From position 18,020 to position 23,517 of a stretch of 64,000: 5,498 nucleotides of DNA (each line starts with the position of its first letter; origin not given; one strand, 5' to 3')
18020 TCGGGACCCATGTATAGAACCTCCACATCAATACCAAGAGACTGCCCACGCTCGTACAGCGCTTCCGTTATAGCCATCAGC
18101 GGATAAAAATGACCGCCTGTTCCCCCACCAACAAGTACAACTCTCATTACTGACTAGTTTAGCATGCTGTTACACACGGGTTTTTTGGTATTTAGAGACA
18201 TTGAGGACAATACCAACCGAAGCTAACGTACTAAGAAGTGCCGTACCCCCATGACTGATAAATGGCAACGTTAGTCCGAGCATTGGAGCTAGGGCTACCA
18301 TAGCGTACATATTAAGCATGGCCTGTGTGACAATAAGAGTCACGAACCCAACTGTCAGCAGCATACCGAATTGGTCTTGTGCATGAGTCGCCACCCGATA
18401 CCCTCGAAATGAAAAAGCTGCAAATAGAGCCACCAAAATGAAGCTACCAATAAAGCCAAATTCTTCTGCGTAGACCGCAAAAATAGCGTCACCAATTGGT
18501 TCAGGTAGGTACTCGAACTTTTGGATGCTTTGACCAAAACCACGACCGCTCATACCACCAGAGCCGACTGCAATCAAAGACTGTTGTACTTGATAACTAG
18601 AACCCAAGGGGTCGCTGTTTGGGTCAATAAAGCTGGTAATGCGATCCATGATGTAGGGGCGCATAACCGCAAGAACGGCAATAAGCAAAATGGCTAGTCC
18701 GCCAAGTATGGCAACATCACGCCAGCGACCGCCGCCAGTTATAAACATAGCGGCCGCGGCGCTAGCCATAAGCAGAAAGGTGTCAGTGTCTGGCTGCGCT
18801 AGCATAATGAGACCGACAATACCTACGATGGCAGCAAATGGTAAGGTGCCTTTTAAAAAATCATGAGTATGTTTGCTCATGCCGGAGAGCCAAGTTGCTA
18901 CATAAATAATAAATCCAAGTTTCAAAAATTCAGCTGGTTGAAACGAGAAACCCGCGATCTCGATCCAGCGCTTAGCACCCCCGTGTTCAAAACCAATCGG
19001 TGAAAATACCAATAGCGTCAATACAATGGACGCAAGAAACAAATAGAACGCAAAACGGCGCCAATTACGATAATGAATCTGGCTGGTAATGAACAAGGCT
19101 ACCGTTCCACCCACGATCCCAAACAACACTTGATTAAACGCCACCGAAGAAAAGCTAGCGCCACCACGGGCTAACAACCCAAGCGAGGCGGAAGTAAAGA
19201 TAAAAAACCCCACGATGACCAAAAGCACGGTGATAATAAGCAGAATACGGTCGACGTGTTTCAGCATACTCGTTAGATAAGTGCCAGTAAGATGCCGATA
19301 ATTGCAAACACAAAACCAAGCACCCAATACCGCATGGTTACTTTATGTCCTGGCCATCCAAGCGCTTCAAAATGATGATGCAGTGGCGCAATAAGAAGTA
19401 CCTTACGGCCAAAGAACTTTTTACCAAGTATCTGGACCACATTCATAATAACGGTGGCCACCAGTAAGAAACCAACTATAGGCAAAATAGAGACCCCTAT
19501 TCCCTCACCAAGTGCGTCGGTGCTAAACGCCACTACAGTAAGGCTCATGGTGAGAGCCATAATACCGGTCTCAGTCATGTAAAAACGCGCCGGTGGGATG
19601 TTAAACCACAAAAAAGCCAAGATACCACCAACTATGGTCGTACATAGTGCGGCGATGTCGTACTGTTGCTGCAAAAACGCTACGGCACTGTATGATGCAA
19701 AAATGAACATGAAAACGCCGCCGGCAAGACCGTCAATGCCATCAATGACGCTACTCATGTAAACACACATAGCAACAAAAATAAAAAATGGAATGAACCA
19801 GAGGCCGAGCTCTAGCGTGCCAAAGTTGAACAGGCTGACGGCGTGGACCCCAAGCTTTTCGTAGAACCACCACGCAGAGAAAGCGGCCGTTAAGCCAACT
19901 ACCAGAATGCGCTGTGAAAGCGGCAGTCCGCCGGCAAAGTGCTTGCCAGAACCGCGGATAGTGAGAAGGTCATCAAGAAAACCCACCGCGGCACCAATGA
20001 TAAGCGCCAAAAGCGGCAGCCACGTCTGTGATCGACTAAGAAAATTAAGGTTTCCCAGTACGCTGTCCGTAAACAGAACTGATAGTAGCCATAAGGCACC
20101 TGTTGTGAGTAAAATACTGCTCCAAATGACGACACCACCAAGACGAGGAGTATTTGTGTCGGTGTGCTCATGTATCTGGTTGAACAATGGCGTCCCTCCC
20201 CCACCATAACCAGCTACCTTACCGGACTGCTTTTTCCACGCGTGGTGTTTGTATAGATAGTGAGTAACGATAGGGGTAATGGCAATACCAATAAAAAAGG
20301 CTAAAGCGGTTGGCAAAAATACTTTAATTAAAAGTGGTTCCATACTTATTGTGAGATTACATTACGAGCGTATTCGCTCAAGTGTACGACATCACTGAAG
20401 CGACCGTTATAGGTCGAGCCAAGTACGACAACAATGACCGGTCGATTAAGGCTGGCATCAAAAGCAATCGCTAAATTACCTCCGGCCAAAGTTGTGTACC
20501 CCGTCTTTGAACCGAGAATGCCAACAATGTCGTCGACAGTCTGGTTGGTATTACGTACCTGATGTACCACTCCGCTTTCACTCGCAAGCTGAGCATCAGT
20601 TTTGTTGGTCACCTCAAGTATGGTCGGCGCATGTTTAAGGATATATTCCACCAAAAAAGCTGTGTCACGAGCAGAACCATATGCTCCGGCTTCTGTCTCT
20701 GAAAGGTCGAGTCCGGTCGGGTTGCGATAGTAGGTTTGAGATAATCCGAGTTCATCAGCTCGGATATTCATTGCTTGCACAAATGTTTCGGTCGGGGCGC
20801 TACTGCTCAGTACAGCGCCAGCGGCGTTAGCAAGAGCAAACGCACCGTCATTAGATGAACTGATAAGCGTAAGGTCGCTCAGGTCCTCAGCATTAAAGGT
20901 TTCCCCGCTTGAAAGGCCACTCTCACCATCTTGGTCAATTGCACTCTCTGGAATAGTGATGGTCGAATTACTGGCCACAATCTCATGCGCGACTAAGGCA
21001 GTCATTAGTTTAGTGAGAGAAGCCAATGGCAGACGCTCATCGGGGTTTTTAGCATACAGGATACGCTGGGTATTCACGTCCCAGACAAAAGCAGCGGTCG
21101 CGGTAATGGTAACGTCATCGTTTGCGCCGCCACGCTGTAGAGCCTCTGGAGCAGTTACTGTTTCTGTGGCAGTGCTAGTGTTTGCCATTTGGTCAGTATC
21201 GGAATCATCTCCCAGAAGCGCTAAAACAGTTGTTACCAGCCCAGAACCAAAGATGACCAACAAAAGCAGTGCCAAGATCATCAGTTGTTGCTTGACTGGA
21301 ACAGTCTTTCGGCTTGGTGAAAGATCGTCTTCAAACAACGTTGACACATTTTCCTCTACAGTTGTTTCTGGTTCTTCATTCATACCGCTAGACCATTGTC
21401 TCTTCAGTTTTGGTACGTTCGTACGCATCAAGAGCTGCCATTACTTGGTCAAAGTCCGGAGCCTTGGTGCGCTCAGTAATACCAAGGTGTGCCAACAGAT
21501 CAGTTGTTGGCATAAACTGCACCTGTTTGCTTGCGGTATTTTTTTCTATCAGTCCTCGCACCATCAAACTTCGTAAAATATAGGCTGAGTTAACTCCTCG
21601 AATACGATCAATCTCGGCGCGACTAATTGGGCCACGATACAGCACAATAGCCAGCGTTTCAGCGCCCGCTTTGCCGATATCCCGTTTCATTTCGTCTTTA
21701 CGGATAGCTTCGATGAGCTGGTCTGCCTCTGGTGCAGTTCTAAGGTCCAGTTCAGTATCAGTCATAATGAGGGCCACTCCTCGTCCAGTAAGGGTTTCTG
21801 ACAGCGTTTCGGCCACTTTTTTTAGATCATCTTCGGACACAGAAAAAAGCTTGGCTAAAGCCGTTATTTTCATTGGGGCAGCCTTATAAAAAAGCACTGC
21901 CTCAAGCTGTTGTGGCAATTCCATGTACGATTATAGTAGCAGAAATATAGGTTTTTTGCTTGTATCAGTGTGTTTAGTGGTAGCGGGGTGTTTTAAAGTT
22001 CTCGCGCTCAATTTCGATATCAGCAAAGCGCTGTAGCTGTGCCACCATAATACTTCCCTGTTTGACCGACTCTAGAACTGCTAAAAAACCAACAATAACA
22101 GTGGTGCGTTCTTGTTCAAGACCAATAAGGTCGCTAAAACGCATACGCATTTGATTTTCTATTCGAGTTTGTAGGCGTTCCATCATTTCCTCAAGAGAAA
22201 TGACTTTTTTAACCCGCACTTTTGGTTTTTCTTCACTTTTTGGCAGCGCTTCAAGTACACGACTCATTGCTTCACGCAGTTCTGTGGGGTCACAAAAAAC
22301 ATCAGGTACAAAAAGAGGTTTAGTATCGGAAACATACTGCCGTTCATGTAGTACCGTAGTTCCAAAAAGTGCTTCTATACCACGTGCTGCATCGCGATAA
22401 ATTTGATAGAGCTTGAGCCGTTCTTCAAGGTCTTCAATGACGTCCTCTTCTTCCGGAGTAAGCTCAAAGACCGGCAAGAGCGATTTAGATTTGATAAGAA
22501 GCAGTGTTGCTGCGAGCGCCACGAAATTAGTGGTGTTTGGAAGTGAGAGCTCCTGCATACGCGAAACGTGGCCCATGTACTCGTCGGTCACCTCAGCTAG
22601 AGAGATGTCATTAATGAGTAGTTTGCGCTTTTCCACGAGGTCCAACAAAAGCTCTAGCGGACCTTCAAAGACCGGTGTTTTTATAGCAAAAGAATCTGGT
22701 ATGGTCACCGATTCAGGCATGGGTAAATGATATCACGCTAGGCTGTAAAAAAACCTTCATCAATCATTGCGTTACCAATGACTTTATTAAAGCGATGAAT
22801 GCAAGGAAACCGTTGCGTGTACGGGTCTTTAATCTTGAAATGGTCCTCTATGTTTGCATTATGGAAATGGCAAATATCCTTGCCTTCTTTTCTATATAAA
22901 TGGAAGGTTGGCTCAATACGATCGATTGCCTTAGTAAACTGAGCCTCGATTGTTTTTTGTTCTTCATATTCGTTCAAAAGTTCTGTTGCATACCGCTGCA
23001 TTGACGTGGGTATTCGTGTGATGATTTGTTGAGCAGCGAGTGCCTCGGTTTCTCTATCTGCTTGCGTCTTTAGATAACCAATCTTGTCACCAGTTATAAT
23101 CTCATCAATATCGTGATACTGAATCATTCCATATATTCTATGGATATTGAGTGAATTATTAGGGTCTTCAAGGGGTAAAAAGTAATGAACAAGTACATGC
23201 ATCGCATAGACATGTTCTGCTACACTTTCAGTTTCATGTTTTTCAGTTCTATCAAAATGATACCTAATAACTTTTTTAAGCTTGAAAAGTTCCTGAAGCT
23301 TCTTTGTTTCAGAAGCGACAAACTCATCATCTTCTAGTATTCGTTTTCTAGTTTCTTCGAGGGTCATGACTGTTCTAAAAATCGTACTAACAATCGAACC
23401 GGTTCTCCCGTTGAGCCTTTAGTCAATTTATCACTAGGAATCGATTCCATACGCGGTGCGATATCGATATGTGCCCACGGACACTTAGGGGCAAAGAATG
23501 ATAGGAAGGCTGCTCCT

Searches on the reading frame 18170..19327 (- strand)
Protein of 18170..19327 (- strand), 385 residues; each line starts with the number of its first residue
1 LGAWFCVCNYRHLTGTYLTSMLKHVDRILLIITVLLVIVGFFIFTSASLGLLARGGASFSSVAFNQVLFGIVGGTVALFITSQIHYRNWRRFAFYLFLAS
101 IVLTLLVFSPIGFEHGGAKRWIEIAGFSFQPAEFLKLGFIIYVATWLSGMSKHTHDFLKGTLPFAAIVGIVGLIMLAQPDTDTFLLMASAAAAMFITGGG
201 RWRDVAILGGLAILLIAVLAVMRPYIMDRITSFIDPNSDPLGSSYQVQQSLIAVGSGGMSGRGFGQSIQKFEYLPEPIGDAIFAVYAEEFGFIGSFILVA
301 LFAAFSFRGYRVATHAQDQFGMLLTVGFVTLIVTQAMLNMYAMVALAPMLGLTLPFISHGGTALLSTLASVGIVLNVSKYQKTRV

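Call 99: search_protein_families(library=pfam, max_evalue=0.00001, proteins=[window:18170-19327:-])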
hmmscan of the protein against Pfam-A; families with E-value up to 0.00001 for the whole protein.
window:18170-19327:- (385 aa): 1 family
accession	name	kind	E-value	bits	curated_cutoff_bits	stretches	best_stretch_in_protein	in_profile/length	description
PF01098.24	FTSW_RODA_SPOVE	-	5.5e-94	315.5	26.4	1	28-382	3-355/356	Cell cycle protein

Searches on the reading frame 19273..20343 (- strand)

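Call 99: search_protein_families(library=pfam, max_evalue=0.00001, proteins=[window:19273-20343:-])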
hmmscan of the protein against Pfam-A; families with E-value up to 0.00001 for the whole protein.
window:19273-20343:- (356 aa): 1 family
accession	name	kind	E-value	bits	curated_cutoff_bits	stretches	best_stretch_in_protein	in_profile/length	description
PF00953.26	Glycos_transf_4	-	4.8e-20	72.6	27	1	110-273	4-157/160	Glycosyl transferase family 4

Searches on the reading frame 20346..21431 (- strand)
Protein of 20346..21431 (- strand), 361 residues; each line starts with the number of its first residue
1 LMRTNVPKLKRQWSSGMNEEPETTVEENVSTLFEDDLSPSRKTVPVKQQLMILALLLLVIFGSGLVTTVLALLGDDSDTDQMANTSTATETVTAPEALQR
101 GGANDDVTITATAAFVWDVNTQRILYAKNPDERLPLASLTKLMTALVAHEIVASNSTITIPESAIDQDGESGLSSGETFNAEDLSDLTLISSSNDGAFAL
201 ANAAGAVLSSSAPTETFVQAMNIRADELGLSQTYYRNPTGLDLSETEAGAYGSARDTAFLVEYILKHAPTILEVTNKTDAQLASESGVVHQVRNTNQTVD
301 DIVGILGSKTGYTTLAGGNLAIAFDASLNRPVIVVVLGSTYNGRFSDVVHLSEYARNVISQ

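Call 99: search_protein_families(library=pfam, max_evalue=0.00001, proteins=[window:20346-21431:-])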
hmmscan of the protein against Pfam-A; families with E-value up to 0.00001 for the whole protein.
window:20346-21431:- (361 aa): 1 family
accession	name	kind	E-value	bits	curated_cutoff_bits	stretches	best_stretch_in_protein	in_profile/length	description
PF00768.25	Peptidase_S11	-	2.7e-42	145.3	27.6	1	107-339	8-237/239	D-alanyl-D-alanine carboxypeptidase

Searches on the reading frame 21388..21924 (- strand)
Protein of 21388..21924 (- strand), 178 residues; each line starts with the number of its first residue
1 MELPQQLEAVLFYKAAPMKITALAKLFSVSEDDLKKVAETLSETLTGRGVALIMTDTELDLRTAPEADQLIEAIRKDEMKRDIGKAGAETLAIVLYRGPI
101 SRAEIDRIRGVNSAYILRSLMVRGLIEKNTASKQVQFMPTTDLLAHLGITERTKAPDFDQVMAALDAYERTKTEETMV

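Call 99: search_protein_families(library=pfam, max_evalue=0.00001, proteins=[window:21388-21924:-])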
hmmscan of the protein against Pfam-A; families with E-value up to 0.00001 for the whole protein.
window:21388-21924:- (178 aa): 1 family
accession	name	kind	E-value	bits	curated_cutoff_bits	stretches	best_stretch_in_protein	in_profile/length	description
PF04079.22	SMC_ScpB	-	7.7e-32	110.5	27.4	1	6-153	2-155/160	Segregation and condensation complex subunit ScpB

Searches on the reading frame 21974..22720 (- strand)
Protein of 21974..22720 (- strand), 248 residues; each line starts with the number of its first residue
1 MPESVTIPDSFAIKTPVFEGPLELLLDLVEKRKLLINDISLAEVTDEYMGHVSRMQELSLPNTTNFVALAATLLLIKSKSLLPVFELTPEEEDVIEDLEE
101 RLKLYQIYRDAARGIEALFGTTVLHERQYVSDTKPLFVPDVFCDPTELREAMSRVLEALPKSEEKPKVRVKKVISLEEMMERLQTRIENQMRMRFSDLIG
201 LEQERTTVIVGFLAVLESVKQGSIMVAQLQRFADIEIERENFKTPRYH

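Call 99: search_protein_families(library=pfam, max_evalue=0.00001, proteins=[window:21974-22720:-])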
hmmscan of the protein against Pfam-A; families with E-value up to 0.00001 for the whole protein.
window:21974-22720:- (248 aa): 1 family
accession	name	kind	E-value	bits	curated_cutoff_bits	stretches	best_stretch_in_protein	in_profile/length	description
PF02616.19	SMC_ScpA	-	5.7e-20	72.7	24.6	1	28-237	1-229/232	Segregation and condensation protein ScpA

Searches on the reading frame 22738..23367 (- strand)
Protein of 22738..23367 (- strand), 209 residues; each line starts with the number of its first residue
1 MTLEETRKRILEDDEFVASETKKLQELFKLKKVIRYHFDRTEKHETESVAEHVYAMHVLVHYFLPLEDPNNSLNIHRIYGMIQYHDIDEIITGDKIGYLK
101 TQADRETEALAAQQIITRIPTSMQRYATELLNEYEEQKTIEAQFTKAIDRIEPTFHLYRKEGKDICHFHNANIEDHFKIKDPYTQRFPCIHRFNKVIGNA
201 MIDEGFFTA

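Call 100: search_protein_families(library=pfam, max_evalue=0.00001, proteins=[window:22738-23367:-])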
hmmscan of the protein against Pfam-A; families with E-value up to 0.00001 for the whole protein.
window:22738-23367:- (209 aa): 2 families
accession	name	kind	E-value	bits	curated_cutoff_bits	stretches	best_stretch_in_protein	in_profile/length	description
PF13023.12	HD_3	-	3.9e-27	95.6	22.5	1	29-184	3-157/165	HD domain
PF12917.13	YfbR-like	-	3.5e-12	46.8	25.9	1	27-181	6-165/182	5'-deoxynucleotidase YfbR-like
